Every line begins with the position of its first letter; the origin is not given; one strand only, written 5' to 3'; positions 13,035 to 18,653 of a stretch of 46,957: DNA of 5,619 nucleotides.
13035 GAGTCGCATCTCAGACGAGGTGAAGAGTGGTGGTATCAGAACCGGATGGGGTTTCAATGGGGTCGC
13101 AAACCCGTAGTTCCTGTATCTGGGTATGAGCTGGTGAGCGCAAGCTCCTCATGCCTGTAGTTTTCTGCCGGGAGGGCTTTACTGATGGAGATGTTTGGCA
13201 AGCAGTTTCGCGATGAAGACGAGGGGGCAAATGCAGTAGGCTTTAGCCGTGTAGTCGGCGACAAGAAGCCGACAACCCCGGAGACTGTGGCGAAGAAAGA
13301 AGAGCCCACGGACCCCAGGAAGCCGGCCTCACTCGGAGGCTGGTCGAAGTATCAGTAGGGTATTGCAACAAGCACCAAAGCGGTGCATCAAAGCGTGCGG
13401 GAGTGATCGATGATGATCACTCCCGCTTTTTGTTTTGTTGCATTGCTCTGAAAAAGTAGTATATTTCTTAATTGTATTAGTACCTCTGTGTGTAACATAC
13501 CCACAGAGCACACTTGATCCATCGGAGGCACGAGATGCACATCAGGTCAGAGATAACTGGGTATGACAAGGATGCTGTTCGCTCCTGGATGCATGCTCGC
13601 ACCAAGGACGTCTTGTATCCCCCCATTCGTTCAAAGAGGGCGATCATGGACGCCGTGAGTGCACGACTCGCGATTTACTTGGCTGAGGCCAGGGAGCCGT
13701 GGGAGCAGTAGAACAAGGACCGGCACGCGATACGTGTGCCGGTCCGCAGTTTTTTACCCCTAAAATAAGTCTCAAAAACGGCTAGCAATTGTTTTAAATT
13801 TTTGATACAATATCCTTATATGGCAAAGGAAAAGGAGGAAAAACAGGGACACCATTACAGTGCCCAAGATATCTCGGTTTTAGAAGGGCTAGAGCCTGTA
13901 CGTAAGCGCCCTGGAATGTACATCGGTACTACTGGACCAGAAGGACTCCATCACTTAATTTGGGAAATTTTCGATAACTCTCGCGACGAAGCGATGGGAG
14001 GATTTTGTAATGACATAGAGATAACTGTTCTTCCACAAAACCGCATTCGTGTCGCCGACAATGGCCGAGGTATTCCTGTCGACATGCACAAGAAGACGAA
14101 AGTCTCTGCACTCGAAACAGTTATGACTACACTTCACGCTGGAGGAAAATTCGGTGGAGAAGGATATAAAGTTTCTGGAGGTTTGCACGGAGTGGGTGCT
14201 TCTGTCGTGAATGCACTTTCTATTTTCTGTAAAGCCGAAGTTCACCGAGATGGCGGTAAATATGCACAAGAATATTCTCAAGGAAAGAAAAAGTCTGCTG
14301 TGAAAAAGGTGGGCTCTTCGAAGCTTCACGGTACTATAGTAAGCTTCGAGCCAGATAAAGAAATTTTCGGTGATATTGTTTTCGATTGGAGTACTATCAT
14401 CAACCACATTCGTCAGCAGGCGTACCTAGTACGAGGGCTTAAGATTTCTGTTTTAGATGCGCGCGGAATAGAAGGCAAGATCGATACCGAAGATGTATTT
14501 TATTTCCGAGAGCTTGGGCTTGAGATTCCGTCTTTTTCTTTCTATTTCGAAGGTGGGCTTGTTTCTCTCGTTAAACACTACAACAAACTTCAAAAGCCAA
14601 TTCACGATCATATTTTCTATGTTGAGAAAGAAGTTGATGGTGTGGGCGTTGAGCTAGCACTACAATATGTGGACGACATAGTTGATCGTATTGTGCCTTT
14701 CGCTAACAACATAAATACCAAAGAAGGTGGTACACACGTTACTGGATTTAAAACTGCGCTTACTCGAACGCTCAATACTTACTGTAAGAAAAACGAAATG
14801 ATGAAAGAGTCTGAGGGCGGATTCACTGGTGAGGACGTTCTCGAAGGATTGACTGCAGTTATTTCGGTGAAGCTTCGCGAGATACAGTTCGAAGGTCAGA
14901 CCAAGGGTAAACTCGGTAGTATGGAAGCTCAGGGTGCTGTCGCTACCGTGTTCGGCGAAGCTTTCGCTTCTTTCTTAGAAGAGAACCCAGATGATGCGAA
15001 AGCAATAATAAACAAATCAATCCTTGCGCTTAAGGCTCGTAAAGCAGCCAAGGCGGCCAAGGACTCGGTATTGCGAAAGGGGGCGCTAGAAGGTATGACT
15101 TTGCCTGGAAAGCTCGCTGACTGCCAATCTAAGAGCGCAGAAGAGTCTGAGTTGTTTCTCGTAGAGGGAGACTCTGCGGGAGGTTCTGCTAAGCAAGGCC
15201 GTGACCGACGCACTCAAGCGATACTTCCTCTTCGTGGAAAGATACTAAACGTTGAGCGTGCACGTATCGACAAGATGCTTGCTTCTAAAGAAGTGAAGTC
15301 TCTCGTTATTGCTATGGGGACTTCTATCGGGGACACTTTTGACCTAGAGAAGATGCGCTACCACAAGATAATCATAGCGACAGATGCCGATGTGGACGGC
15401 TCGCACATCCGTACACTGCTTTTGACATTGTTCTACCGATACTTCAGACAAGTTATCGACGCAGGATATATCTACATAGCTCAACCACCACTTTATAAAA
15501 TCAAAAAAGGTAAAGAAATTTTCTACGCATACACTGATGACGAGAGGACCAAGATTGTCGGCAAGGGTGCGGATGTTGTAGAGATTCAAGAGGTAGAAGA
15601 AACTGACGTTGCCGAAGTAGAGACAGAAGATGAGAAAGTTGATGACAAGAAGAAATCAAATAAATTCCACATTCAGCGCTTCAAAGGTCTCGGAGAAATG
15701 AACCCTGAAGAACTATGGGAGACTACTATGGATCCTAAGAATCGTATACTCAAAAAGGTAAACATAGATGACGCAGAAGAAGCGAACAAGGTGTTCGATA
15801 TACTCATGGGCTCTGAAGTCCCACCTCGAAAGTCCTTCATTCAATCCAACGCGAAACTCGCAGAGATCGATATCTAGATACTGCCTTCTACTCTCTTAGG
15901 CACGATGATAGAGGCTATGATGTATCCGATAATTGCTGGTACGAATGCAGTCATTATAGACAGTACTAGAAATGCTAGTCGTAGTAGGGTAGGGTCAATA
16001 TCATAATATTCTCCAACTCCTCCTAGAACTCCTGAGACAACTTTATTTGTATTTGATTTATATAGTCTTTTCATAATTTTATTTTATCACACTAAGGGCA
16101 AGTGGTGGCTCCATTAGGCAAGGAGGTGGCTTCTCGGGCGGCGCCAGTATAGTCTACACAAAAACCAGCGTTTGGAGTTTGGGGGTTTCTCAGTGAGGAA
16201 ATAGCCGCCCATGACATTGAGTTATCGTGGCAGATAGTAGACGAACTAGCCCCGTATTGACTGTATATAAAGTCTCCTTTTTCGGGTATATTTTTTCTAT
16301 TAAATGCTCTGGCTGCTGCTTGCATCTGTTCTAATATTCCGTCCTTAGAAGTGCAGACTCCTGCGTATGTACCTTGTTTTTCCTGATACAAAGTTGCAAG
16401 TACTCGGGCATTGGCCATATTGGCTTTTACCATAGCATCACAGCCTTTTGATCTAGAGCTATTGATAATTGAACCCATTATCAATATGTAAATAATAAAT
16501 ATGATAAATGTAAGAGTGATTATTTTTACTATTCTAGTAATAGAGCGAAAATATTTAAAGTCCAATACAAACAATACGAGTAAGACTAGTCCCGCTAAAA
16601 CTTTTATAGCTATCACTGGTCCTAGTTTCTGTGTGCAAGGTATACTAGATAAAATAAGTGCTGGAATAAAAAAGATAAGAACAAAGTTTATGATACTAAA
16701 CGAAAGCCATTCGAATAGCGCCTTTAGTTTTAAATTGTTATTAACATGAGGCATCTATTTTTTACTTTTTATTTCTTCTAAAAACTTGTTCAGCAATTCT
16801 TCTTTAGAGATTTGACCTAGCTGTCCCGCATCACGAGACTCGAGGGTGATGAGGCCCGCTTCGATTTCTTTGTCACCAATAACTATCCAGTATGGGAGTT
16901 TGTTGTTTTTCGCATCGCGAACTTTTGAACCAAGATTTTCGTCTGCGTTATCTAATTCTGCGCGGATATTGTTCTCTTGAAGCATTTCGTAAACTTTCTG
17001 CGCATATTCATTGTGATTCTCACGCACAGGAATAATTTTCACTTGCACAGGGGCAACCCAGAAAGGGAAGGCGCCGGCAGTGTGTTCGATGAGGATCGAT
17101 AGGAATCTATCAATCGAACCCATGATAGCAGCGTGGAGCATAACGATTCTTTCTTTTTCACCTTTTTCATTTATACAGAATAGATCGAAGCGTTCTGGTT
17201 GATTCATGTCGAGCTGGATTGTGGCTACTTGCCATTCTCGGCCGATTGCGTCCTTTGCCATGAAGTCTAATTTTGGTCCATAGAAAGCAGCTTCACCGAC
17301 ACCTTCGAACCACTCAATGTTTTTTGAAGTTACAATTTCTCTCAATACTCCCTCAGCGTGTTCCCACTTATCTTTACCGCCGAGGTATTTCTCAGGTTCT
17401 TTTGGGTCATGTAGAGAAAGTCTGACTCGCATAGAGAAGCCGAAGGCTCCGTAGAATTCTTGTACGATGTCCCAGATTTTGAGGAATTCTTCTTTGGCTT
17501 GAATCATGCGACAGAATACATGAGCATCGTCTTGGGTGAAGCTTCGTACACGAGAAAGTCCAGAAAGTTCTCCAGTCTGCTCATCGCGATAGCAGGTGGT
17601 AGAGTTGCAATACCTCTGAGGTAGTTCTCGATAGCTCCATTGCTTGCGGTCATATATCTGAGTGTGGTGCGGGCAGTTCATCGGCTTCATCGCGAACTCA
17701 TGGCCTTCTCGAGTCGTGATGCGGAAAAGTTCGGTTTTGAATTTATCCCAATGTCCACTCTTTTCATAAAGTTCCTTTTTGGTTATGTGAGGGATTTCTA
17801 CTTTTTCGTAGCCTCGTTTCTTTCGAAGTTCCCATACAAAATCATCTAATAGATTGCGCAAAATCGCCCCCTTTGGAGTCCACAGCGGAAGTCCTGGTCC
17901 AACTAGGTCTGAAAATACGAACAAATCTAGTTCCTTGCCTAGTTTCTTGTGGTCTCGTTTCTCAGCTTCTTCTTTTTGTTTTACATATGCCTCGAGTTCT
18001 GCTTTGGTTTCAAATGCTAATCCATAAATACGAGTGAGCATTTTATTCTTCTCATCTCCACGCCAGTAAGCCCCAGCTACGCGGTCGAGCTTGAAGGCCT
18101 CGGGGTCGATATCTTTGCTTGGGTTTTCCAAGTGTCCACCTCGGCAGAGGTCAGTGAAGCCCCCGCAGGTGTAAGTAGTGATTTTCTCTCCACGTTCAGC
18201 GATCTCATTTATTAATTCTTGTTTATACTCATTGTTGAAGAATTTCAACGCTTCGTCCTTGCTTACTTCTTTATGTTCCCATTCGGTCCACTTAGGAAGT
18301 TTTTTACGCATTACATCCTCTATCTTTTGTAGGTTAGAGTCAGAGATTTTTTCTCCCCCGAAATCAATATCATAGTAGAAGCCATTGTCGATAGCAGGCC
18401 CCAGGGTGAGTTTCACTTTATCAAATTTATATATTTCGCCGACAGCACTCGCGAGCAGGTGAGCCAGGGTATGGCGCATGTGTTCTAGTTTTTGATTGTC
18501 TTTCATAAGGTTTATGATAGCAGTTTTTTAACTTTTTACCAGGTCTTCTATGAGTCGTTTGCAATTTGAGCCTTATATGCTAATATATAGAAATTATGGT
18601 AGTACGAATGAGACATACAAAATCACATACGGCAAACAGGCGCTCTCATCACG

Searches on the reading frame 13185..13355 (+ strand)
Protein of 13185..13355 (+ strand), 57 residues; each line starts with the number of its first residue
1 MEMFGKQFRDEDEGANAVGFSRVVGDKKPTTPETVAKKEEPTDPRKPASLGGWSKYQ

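Call 13: search_protein_families(library=pfam, proteins=[window:13185-13355:+], max_evalue=1)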
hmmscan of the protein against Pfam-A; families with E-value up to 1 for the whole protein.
window:13185-13355:+ (57 aa): 0 families

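Call 39: find_homologous_proteins(query=A3, max_evalue=0.1)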
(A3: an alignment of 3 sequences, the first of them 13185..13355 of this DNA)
Query A3 (3 sequences) (57 aa, profile of the alignment): 3 proteins with E <= 0.1 among 11 candidates.
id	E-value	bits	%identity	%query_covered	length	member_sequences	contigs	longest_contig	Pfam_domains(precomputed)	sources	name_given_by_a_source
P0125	1.0e-28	117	40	91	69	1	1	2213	-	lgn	-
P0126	4.1e-22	96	100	100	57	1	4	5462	-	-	-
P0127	1.7e-20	91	39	72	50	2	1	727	-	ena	-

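Call 41: find_encoding_contigs(protein=P0127, flank=3000, max_places=4)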
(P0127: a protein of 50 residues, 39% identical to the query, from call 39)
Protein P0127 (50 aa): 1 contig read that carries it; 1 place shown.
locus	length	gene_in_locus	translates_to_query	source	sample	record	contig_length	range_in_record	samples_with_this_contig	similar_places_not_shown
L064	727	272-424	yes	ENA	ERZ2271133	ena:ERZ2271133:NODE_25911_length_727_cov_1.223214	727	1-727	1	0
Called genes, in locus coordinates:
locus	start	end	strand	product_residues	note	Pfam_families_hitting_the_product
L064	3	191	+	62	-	?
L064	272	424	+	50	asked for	-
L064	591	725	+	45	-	?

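Call 52: search_protein_families(library=phrogs, proteins=[window:13185-13355:+], max_evalue=0.1)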
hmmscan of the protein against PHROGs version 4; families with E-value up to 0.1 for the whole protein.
window:13185-13355:+ (57 aa): 0 families

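Call 53: search_protein_families(library=ncbifam, proteins=[window:13185-13355:+], max_evalue=0.1)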
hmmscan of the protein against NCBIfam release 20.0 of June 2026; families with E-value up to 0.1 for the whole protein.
window:13185-13355:+ (57 aa): 0 families

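Call 54: search_protein_families(library=padloc, proteins=[window:13185-13355:+], max_evalue=0.1)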
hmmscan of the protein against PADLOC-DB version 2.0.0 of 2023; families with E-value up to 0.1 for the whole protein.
window:13185-13355:+ (57 aa): 0 families

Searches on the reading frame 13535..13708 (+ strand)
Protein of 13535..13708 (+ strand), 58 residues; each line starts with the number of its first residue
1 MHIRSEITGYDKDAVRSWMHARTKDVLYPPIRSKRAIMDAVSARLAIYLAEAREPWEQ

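Call 13: search_protein_families(library=pfam, proteins=[window:13535-13708:+], max_evalue=1)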
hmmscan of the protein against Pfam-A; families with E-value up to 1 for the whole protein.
window:13535-13708:+ (58 aa): 0 families

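Call 52: search_protein_families(library=phrogs, proteins=[window:13535-13708:+], max_evalue=0.1)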
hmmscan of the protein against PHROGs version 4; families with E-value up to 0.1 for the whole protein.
window:13535-13708:+ (58 aa): 1 family
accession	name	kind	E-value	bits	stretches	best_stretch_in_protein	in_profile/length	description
phrog_21557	-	unknown function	0.066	13.8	1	6-42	91-127/249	-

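Call 53: search_protein_families(library=ncbifam, proteins=[window:13535-13708:+], max_evalue=0.1)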
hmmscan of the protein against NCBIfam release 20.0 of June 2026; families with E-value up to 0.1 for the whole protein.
window:13535-13708:+ (58 aa): 0 families

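Call 54: search_protein_families(library=padloc, proteins=[window:13535-13708:+], max_evalue=0.1)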
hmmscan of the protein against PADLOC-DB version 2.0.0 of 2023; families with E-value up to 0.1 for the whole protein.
window:13535-13708:+ (58 aa): 0 families

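Call 79: find_related_loci(query=window:13535-13708:+, collection=viral_contigs, flank=2000)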
Query window:13535-13708:+ (58 aa) in viral_contigs; peptide patterns used: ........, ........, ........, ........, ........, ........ (x = any residue, [..] = any of these).
12 stretches matched a pattern, but none encodes a relative of the query by tblastn (E <= 1e-3).

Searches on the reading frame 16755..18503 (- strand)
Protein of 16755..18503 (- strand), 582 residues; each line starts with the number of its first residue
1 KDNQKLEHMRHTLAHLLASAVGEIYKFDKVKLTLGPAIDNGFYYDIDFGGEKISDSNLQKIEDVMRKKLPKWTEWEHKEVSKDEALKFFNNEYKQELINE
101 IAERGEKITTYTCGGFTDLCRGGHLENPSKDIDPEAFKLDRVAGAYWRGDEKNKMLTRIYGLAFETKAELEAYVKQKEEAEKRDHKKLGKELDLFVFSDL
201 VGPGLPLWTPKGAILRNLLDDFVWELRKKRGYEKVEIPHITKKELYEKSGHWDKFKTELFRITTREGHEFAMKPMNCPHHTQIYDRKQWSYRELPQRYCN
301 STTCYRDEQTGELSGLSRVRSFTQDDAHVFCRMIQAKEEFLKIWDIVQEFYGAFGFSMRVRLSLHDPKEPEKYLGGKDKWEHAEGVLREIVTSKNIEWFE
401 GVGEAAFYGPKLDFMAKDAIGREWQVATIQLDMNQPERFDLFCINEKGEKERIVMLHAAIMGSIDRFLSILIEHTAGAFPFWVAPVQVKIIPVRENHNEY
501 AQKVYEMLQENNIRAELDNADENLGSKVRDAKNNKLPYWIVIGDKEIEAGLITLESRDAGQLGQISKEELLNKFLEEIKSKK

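Call 61: search_protein_families(library=pfam, proteins=[window:16755-18503:-], max_evalue=0.00001)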
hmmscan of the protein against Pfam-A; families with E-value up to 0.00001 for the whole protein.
window:16755-18503:- (582 aa): 3 families
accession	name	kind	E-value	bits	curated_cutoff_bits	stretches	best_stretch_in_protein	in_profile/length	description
PF00587.30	tRNA-synt_2b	-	2.6e-44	151.8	29.3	1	260-474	1-178/179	tRNA synthetase class II core domain (G, H, P, S and T)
PF03129.25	HGTP_anticodon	-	5.3e-24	84.6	21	1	487-576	1-93/94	Anticodon binding domain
PF07973.19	tRNA_SAD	-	2.8e-08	34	24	1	108-160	1-44/44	Threonyl and Alanyl tRNA synthetase second additional domain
